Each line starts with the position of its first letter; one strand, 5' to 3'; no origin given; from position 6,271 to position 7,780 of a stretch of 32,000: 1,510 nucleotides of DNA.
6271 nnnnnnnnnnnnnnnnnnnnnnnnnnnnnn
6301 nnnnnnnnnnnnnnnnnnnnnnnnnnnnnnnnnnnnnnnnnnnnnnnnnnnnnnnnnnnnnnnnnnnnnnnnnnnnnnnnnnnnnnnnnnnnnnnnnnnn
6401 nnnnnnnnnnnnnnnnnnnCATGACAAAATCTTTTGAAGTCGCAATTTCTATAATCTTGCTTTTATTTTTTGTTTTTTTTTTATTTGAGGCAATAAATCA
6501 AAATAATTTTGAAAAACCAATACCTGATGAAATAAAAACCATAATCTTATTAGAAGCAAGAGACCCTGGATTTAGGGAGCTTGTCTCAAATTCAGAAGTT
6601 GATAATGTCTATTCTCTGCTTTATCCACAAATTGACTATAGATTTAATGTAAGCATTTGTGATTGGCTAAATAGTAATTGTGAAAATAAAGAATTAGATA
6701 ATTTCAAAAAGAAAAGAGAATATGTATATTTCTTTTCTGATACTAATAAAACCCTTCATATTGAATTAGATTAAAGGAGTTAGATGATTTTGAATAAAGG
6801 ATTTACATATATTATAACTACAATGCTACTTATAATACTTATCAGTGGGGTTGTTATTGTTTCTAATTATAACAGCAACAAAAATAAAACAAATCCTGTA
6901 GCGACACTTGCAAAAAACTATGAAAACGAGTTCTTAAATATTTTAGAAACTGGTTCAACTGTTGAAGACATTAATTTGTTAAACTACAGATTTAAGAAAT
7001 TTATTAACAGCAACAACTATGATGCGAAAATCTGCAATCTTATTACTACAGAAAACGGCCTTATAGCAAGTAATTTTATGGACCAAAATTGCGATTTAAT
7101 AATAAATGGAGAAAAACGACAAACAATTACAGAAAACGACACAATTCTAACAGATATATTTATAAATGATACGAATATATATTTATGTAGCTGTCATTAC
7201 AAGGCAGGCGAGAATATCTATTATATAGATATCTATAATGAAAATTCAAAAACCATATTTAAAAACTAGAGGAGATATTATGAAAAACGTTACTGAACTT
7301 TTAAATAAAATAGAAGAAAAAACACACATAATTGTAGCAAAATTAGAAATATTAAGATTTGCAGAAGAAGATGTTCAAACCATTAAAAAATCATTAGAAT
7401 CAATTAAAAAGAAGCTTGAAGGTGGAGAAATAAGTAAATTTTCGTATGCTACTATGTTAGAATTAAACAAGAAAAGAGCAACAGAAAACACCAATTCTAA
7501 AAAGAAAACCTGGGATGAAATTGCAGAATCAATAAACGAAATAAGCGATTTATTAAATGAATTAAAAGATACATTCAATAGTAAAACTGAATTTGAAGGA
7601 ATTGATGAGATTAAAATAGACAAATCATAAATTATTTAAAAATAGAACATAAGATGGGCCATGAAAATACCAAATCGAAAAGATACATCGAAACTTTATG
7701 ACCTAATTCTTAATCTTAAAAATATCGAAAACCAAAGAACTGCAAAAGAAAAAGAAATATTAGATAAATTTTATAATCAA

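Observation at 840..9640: Orphan type-IV-filament-like surface machine: ATPase plus pilin-like and giant extracellular proteins, with no platform protein or prepilin peptidase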

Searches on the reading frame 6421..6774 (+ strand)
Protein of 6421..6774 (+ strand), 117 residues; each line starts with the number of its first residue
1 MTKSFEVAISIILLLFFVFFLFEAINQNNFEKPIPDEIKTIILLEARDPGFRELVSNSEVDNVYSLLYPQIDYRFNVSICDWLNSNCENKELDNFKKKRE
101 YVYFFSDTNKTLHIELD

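Call 4: search_protein_families(library=pfam, proteins=[window:6421-6774:+], max_evalue=1)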
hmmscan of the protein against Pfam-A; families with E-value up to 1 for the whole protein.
window:6421-6774:+ (117 aa): 0 families

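Call 6: search_protein_families(library=ncbifam, proteins=[window:6421-6774:+], max_evalue=0.1)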
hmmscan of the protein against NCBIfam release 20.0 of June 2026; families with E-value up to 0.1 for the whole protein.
window:6421-6774:+ (117 aa): 1 family
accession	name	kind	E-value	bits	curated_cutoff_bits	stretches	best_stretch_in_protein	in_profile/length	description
NF045737.1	MPN070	equivalog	0.053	13.7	200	1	11-105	12-105/127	MPN070 family protein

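Call 84: search_protein_families(library=pfam, alignment_id=A7, max_evalue=1)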
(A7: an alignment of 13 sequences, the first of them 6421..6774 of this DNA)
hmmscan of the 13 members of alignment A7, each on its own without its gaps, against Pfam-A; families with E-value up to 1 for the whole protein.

A. member 1, window:6421-6774:+ (117 aa): 0 families

B. families by the number of members that match (of 13 scanned): 8 families
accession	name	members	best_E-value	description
PF12959.12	DUF3848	1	0.0029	Protein of unknown function (DUF3848)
PF03356.20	Pox_LP_H2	1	0.0095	Viral late protein H2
PF09174.15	Maf1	1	0.011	Maf1 regulator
PF15813.10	DUF4708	1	0.04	Domain of unknown function (DUF4708)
PF03801.18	Ndc80_HEC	1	0.07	HEC/Ndc80p family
PF13677.11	MotB_plug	1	0.12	Membrane MotB of proton-channel complex MotA/MotB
PF23959.1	DUF7288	1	0.19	Family of unknown function (DUF7288)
PF00895.25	ATP-synt_8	1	0.58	ATP synthase protein 8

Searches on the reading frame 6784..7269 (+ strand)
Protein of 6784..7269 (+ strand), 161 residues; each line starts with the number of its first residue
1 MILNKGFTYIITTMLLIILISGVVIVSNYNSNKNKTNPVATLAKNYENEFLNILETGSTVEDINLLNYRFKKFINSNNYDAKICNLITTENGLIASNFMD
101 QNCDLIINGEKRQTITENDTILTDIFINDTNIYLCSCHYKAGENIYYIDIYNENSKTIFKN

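Call 4: search_protein_families(library=pfam, proteins=[window:6784-7269:+], max_evalue=1)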
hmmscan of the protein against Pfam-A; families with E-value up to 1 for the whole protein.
window:6784-7269:+ (161 aa): 1 family
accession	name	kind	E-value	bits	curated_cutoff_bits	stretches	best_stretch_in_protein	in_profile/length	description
PF12698.13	ABC2_membrane_3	-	0.014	15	31.6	1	8-81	3-81/347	ABC-2 family transporter protein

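Call 6: search_protein_families(library=ncbifam, proteins=[window:6784-7269:+], max_evalue=0.1)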
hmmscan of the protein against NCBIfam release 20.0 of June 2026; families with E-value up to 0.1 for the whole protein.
window:6784-7269:+ (161 aa): 0 families

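Call 83: search_protein_families(library=pfam, alignment_id=A6, max_evalue=1)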
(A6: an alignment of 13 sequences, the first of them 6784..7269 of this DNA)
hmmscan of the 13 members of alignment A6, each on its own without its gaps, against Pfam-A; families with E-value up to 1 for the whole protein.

A. member 1, window:6784-7269:+ (161 aa): 1 family
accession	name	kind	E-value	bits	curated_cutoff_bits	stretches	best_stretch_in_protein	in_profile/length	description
PF12698.13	ABC2_membrane_3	-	0.014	15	31.6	1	8-81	3-81/347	ABC-2 family transporter protein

B. families by the number of members that match (of 13 scanned): 12 families
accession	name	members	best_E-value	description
PF07319.16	DnaI_N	1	0.0042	Primosomal protein DnaI N-terminus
PF09639.16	YjcQ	1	0.0047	YjcQ protein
PF12698.13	ABC2_membrane_3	1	0.014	ABC-2 family transporter protein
PF07481.16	DUF1521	1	0.031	Domain of Unknown Function (DUF1521)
PF07234.17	Babuvirus_MP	1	0.036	Movement and RNA silencing protein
PF24496.1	DUF7588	1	0.037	Domain of unknown function (DUF7588)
PF08334.16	T2SSG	1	0.039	Type II secretion system (T2SS), protein G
PF14570.12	zf-RING_4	1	0.043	RING/Ubox like zinc-binding domain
PF16057.10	DUF4800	1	0.07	Domain of unknown function (DUF4800)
PF12098.13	DUF3574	1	0.12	Protein of unknown function (DUF3574)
PF12544.13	LAM_C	1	0.26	Lysine-2,3-aminomutase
PF06480.20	FtsH_ext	1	0.89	FtsH Extracellular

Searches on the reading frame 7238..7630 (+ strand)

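Call 4: search_protein_families(library=pfam, proteins=[window:7238-7630:+], max_evalue=1)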
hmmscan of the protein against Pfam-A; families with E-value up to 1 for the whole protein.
window:7238-7630:+ (130 aa): 22 families
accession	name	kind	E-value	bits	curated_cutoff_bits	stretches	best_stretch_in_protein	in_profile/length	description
PF12732.12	YtxH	-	0.0075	17.1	37.5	1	9-59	25-65/71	YtxH-like protein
PF24073.1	DUF7365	-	0.016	15.7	27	0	14-59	55-100/101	Coiled-coil region of unknown function (DUF7365)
PF08318.18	COG4_m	-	0.019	14.7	27.1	1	12-110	78-159/291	COG4 transport protein, middle alpha-helical bundle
PF00015.26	MCPsignal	-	0.022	15.1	34.6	1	80-117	118-155/172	Methyl-accepting chemotaxis protein (MCP) signalling domain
PF20936.3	GCIP_C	-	0.024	15.4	36.2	1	41-110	16-78/106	Grap2 and cyclin-D-interacting, C-terminal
PF04136.21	COG3_N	-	0.025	14.9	27.9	1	83-116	4-37/147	Conserved oligomeric Golgi complex subunit 3, N-terminal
PF02321.23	OEP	-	0.027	14.7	22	1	24-72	108-156/187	Outer membrane efflux protein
PF13873.12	Myb_DNA-bind_5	-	0.054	13.9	21.7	1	77-105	26-54/78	Myb/SANT-like DNA-binding domain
PF06103.16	DUF948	-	0.068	13.8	37.2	0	46-110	28-88/89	Bacterial protein of unknown function (DUF948)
PF06013.18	WXG100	-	0.095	13.4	27.3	0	90-115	51-76/86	Proteins of 100 residues with WXG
PF03233.18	Cauli_AT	-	0.12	12.8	24.8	1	10-60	108-158/163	Aphid transmission protein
PF03715.18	Noc2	-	0.15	11.6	29.9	1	12-58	240-286/298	Noc2p family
PF00512.31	HisKA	-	0.16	12.5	26.9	0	75-111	25-59/66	His Kinase A (phospho-acceptor) domain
PF21662.3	WipA_N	-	0.17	12.8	27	1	38-115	26-103/105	WipA, alpha-helical hairpin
PF08397.16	IMD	-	0.21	11.5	26.2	1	43-111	94-162/219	IRSp53/MIM homology domain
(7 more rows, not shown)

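Call 6: search_protein_families(library=ncbifam, proteins=[window:7238-7630:+], max_evalue=0.1)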
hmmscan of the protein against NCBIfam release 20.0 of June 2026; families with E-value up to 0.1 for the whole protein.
window:7238-7630:+ (130 aa): 2 families
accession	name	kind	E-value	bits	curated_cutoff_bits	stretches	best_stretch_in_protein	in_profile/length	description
TIGR04527.1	mycoplas_twoTM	subfamily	0.033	13.9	125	1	13-125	51-148/248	MG_279/MG_280 family protein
NF006292.0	PRK08475.1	equivalog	0.061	13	166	1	40-120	52-133/171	F0F1 ATP synthase subunit B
